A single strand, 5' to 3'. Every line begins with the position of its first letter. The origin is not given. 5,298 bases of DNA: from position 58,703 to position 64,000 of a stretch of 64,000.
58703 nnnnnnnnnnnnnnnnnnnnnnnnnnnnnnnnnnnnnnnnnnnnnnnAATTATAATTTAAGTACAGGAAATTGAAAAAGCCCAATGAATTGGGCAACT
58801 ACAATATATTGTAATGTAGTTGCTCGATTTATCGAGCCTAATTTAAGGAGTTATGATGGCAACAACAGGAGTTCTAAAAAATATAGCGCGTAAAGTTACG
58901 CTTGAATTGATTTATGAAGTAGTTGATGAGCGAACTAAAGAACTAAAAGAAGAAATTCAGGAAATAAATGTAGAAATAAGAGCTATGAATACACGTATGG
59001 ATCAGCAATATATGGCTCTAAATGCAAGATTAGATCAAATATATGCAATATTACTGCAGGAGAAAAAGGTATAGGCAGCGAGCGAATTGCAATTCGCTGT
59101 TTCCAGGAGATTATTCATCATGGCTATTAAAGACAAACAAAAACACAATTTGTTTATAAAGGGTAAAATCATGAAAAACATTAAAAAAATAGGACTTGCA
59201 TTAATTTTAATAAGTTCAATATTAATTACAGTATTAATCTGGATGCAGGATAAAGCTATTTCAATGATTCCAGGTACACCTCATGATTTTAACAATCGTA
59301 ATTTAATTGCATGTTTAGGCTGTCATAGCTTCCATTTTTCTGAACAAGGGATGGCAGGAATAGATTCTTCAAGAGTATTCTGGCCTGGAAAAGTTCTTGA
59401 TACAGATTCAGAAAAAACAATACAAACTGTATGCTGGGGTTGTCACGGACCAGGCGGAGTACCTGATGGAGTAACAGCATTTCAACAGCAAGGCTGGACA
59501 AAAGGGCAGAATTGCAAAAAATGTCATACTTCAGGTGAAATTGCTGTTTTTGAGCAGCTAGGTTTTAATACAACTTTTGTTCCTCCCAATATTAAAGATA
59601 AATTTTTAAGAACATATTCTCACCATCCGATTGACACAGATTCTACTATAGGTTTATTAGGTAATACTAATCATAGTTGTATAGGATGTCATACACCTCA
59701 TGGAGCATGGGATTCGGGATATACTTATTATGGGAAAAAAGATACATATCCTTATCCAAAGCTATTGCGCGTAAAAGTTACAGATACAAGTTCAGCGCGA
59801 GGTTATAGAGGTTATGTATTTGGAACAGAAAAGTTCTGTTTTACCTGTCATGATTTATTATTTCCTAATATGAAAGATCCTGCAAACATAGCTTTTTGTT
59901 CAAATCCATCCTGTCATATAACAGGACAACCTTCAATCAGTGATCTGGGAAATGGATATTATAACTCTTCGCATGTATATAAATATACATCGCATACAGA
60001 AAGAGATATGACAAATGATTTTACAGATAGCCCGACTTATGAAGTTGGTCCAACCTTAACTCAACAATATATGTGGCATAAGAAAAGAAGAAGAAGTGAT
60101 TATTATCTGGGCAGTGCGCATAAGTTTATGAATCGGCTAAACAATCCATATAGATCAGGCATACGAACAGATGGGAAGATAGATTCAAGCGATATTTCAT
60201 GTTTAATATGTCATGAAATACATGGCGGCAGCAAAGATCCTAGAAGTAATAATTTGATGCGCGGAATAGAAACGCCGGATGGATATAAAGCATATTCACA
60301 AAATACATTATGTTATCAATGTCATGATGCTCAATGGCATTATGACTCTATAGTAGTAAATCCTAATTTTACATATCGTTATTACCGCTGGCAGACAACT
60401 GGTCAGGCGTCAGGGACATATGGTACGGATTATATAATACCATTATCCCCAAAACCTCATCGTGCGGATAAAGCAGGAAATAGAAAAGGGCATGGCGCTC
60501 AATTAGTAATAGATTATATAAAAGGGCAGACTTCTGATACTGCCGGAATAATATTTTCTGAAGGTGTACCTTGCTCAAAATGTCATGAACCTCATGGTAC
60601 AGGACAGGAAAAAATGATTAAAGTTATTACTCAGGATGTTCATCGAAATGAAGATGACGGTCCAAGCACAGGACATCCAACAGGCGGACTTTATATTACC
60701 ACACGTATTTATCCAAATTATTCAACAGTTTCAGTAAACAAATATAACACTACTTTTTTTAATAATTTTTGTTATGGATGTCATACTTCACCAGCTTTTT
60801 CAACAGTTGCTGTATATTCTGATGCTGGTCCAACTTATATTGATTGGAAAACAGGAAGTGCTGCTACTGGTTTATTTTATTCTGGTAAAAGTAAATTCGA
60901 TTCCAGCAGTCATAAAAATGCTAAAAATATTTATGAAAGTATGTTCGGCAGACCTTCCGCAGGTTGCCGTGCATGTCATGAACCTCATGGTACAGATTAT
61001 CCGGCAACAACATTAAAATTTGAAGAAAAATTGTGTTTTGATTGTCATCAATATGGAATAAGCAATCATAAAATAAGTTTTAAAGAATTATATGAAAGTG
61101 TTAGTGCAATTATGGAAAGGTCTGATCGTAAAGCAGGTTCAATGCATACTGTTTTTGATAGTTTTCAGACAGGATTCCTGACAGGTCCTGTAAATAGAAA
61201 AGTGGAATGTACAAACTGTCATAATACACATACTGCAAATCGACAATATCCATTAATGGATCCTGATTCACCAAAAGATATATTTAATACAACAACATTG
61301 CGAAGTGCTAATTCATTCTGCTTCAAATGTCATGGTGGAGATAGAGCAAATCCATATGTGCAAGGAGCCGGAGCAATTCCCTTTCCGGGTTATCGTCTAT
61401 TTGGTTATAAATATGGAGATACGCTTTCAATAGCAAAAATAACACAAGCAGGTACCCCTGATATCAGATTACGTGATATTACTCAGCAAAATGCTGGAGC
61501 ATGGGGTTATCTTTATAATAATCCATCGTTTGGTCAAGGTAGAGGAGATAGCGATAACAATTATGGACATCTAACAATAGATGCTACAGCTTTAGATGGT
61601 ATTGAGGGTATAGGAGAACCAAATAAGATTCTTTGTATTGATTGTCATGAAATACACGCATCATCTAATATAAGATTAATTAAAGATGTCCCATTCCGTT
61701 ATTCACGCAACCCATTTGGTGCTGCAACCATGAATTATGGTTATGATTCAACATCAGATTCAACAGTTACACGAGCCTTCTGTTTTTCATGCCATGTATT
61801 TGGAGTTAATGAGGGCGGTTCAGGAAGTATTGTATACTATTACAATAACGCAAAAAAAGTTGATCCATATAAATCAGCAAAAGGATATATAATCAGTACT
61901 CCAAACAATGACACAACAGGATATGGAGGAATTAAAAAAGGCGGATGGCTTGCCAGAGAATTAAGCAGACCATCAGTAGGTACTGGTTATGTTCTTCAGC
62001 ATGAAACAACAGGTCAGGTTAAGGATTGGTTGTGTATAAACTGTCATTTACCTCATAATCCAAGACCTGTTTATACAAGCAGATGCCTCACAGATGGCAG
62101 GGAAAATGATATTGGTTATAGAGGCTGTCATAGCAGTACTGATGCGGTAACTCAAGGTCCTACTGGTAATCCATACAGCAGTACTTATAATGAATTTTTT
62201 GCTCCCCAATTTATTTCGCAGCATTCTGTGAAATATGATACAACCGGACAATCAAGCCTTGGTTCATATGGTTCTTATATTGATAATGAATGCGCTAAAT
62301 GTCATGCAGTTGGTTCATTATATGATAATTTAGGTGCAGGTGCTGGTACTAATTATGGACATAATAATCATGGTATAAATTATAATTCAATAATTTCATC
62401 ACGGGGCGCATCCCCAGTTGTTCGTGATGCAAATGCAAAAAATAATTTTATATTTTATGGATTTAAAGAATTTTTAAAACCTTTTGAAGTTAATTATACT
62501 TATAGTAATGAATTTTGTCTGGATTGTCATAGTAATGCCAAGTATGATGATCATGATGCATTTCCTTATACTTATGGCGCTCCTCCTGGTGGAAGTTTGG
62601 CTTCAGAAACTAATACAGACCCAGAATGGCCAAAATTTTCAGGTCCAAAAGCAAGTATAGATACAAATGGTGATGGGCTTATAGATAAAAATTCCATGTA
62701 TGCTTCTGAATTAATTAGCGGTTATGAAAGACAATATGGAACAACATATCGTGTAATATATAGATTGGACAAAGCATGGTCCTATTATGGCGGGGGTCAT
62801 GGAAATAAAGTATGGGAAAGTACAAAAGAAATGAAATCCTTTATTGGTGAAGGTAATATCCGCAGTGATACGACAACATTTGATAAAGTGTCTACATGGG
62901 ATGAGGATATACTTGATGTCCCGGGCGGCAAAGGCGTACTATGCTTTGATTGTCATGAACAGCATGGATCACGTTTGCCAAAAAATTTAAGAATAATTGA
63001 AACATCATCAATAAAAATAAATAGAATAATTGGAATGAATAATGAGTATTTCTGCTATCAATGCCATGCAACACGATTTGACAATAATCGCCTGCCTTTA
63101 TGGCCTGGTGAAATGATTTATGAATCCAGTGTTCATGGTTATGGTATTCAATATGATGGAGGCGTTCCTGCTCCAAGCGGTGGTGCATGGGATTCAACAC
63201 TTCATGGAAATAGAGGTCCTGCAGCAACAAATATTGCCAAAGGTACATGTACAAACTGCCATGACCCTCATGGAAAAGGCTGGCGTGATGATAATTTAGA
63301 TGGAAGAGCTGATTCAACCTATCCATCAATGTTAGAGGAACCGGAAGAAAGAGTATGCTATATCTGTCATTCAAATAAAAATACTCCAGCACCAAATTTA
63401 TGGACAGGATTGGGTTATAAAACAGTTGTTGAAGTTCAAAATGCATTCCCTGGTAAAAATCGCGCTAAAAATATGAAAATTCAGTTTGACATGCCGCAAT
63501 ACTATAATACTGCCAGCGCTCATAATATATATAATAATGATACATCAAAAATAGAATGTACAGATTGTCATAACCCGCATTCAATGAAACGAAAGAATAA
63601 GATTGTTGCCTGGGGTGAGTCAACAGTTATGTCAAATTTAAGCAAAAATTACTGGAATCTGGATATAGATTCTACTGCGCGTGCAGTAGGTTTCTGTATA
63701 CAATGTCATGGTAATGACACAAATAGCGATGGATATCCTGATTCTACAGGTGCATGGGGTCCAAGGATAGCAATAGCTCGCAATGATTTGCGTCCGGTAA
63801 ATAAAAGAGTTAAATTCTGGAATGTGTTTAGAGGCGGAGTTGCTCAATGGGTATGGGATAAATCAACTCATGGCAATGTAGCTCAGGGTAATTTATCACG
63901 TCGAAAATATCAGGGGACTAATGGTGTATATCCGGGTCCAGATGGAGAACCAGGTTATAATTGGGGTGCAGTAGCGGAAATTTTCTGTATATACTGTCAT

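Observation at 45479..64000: Dense cluster of four giant multiheme cytochromes (about 80 heme sites) with NHL propeller and a 1602-aa beta-helix/Ig surface protein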

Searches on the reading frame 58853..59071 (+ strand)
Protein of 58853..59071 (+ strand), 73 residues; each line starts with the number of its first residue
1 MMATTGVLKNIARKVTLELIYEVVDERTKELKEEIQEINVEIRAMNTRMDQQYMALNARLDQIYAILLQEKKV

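Call 9: search_protein_families(library=pfam, proteins=[window:58853-59071:+], max_evalue=0.01)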
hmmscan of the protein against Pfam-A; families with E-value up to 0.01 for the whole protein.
window:58853-59071:+ (73 aa): 1 family
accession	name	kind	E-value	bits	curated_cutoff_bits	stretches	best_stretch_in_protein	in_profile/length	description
PF09763.15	Sec3_CC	-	0.0053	17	27.1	1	20-71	20-73/133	Exocyst complex component Sec3, coiled-coil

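Call 29: search_protein_families(library=ncbifam, proteins=[window:58853-59071:+], max_evalue=0.01)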
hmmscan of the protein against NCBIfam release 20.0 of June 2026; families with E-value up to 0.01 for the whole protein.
window:58853-59071:+ (73 aa): 1 family
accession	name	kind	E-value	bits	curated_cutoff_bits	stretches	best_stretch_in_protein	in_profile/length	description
NF047363.1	Zn_ribbon_CdsZ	equivalog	0.0061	16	275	1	16-72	131-187/251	zinc ribbon domain regulatory protein CdsZ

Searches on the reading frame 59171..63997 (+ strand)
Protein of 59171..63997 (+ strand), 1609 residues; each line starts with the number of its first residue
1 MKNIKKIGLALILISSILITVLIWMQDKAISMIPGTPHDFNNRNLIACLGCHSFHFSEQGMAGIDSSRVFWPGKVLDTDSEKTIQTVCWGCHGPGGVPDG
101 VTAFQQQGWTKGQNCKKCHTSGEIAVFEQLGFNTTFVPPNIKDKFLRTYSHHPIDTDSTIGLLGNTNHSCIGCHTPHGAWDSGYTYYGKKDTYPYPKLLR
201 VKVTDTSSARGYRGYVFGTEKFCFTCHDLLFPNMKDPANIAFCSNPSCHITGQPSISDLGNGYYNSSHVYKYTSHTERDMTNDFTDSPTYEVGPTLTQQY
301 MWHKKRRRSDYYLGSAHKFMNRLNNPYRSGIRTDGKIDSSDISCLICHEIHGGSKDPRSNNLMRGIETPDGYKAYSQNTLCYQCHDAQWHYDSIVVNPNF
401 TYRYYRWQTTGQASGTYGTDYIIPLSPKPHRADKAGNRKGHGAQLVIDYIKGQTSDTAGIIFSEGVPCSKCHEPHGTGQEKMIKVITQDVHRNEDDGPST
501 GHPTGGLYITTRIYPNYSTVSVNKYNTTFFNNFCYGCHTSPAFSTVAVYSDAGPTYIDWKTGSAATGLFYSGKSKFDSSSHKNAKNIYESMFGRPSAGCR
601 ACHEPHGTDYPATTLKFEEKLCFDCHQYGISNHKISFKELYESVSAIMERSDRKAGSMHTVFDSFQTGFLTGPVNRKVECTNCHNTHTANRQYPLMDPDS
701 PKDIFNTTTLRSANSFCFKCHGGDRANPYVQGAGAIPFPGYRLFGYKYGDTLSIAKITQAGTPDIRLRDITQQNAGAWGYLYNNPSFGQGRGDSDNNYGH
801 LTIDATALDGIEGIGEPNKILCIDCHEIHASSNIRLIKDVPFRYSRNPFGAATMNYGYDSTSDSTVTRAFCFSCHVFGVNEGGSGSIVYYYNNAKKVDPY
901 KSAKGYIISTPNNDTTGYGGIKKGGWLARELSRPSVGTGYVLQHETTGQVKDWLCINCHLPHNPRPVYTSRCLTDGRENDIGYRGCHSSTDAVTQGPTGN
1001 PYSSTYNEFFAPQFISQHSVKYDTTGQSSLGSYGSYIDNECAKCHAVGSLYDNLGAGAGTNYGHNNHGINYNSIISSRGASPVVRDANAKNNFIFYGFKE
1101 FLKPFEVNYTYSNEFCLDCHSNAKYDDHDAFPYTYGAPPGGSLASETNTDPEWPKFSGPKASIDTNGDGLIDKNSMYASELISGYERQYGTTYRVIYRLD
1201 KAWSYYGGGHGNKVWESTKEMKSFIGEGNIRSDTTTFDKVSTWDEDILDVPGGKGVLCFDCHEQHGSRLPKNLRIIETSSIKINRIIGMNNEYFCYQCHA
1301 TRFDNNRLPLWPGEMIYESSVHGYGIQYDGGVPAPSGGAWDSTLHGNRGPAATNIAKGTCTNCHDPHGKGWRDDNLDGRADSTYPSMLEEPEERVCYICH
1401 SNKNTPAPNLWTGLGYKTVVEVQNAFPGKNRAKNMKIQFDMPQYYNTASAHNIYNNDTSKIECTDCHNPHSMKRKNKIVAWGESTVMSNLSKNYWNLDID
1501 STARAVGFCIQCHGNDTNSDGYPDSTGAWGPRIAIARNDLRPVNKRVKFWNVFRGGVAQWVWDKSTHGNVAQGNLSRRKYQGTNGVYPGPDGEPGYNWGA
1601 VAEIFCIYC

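Call 9: search_protein_families(library=pfam, proteins=[window:59171-63997:+], max_evalue=0.01)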
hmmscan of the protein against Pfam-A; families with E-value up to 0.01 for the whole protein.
window:59171-63997:+ (1609 aa): 5 families
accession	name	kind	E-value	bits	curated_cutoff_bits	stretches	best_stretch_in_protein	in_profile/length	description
PF09699.15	Paired_CXXCH_1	-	5.1e-43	144.9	20.6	5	598-627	8-37/41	Doubled CXXCH motif (Paired_CXXCH_1)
PF22113.1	Mtrc-MtrF_II-IV_dom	-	4.9e-20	72.2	30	3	1258-1404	9-131/176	Outer membrane cytochrome MtrC/MtrF-like, domains II/IV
PF14522.11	Cytochrome_C7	-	1.1e-19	70.5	24.8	1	1457-1519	11-54/67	Cytochrome c7 and related cytochrome c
PF14537.11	Cytochrom_c3_2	-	7.5e-08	33.2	25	0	1451-1474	48-71/79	Cytochrome c3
PF22678.1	Cytochrom_c_NrfB-like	-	9e-06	26.5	27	0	38-67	52-80/89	Cytochrome c-type protein NrfB-like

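Call 29: search_protein_families(library=ncbifam, proteins=[window:59171-63997:+], max_evalue=0.01)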
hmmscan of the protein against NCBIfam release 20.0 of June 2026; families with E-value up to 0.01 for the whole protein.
window:59171-63997:+ (1609 aa): 5 families
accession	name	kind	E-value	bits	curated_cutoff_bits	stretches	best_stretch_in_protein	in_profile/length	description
TIGR01905.1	paired_CXXCH_1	subfamily_domain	1.5e-33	114.4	25.2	1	597-627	7-37/41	doubled CXXCH domain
TIGR03508.1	decahem_SO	subfamily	8.2e-20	71.3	192.2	1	586-629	84-127/258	DmsE family decaheme c-type cytochrome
NF041028.1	decahem_GSU2203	exception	1e-10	41.4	325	0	592-730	121-215/317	GSU2203 family decaheme c-type cytochrome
NF008659.0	PRK11659.1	equivalog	1.4e-05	24.9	184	0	301-388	37-120/188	cytochrome c nitrite reductase pentaheme subunit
TIGR03153.1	cytochr_NrfH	equivalog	0.0048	17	134.2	0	1452-1515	51-111/138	cytochrome c nitrite reductase small subunit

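Call 97: search_solved_structures(query=window:59171-63997:+, max_evalue=1)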
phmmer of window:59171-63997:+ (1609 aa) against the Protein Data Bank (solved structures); distinct sequences matched with E-value up to 1: 2.
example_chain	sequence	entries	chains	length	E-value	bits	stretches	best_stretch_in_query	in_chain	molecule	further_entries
9yuq_N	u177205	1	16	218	0.0051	17.1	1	151-239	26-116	Putative multiheme cytochrome c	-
1jni_A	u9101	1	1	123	0.15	12.2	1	1257-1312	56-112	DIHEME CYTOCHROME C NAPB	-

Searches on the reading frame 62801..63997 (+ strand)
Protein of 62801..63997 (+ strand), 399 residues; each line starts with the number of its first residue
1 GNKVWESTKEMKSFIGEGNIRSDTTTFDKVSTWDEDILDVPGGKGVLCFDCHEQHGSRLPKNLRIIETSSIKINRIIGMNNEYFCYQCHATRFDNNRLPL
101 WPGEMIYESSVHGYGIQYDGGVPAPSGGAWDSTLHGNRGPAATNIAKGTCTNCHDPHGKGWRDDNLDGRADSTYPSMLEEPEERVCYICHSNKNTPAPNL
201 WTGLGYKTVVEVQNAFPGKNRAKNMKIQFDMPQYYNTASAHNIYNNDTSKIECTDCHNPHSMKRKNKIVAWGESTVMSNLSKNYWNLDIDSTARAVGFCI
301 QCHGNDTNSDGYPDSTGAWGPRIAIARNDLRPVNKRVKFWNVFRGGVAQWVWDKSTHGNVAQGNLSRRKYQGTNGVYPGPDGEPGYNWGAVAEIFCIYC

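Call 22: find_related_loci(query=window:62801-63997:+, collection=genome_contigs, flank=10000)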
Query window:62801-63997:+ (399 aa) in genome_contigs; peptide patterns used: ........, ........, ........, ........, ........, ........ (x = any residue, [..] = any of these).
508 stretches matched a pattern; 75 encode a relative of the query (tblastn E <= 1e-3); 74 distinct loci.
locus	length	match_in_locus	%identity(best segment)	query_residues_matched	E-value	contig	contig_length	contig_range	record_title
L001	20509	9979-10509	25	36-312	8e-13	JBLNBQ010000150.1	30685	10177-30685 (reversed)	MAG: Chitinophagales bacterium isolate MAG147 PRJNA950955_bin9_renamed_149, whole genome shotgun sequence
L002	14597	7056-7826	26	43-305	7e-12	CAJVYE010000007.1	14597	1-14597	MAG TPA_asm: uncultured Nitrospirae bacterium isolate DRR093005_bin.43_MetaBAT_v2.12.1_MAG genome assembly, contig: NODE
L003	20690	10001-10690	26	12-266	2e-11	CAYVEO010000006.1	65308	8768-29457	MAG TPA_asm: uncultured Planctomycetia bacterium isolate SRP090828_co3_47 genome assembly, contig: NODE_33_length_65308_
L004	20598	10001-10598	29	27-240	9e-12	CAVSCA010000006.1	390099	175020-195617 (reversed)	MAG: uncultured Actinomycetes bacterium isolate MFD02979.bin.2.142 genome assembly, contig: contig_37445, whole genome s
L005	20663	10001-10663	27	31-260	2e-9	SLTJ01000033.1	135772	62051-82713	MAG: Clostridia bacterium isolate 1MN72D_59_214 NODE_23_length_135787_cov_131_952, whole genome shotgun sequence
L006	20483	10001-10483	23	34-229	1e-8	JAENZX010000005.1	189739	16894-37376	MAG: Thermincola ferriacetica isolate BM5_bin.18 BM5_bin18_NODE_28_length_189739_cov_8.844056, whole genome shotgun sequ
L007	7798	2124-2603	26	82-303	1e-8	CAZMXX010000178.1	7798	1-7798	MAG TPA_asm: uncultured Anaerolineaceae bacterium isolate binchicken_co64_106 genome assembly, contig: NODE_6634_length_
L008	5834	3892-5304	26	47-311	5e-8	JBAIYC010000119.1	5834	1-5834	MAG: Nitrospirota bacterium isolate bin_6 c_000023032018, whole genome shotgun sequence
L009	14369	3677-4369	25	48-303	4e-8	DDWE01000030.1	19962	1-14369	MAG TPA_asm: Desulfuromonadaceae bacterium UBA2294 UBA2294_contig_22142, whole genome shotgun sequence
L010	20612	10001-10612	25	42-281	7e-8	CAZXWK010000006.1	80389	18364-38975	MAG TPA_asm: uncultured Eubacteriales bacterium isolate binchicken_co152_220 genome assembly, contig: NODE_341_length_80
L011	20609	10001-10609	22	48-268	1e-7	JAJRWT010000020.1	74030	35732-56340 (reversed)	MAG: Myxococcota bacterium isolate Dive96_bin2.54 k141_895418, whole genome shotgun sequence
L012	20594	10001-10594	22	44-303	9e-7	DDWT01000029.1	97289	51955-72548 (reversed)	MAG TPA_asm: Actinobacteria bacterium UBA2279 UBA2279_contig_8066, whole genome shotgun sequence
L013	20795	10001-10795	23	28-286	1e-6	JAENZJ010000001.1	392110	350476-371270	MAG: Thermincola ferriacetica isolate BM5_bin.4 BM5_bin4_NODE_5_length_392110_cov_8.596654, whole genome shotgun sequenc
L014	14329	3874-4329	25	147-303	1e-6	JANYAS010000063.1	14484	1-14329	MAG: Holophagaceae bacterium isolate GL140_5_metabat_349 GL140_5_k141_3668624, whole genome shotgun sequence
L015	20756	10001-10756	21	48-310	2e-6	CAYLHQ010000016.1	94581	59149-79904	MAG TPA_asm: uncultured Acidobacteriota bacterium isolate binchicken_co274_272 genome assembly, contig: NODE_573_length_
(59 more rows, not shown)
